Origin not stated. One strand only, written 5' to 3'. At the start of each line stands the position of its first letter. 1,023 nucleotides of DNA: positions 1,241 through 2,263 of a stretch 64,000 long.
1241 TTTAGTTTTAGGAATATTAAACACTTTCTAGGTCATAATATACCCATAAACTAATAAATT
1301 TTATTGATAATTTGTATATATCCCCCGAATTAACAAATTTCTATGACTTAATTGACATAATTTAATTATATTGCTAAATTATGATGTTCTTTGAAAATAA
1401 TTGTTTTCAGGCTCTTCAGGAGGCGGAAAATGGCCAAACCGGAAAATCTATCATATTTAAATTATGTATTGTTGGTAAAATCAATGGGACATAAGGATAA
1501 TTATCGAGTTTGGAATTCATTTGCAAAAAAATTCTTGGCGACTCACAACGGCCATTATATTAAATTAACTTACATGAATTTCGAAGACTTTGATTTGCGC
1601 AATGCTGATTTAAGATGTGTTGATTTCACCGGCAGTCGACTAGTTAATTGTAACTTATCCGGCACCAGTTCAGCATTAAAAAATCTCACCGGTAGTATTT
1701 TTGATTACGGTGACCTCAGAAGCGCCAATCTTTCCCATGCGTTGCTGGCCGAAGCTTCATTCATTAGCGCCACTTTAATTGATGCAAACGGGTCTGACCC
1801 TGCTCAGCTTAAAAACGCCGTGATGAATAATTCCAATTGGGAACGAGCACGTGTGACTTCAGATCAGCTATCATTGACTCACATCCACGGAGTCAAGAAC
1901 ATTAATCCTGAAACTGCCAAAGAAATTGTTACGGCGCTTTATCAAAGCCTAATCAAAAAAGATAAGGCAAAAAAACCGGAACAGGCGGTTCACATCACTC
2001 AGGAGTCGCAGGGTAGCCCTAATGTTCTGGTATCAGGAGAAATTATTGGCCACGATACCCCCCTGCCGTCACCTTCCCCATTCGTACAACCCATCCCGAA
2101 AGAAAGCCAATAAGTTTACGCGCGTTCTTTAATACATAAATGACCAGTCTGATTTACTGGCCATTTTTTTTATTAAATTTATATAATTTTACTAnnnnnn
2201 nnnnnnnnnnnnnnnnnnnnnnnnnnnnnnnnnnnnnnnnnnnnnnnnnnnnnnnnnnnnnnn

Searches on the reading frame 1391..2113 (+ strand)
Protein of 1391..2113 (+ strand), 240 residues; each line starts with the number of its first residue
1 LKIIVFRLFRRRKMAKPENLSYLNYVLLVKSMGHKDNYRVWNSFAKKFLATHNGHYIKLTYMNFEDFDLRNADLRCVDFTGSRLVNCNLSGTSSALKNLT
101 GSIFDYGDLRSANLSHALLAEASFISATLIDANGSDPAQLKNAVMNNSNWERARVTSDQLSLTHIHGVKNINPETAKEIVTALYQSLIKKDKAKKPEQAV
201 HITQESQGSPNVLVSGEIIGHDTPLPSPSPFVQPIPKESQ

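Call 44: search_protein_families(library=pfam, proteins=[window:1391-2113:+], max_evalue=0.0001)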
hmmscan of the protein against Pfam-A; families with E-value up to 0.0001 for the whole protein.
window:1391-2113:+ (240 aa): 2 families
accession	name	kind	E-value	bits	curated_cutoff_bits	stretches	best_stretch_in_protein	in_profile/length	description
PF00805.28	Pentapeptide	-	8.1e-14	51.3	20.2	1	59-91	8-40/40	Pentapeptide repeats (8 copies)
PF13599.13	Pentapeptide_4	-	4.7e-06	27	38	0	60-130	4-74/78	Pentapeptide repeat region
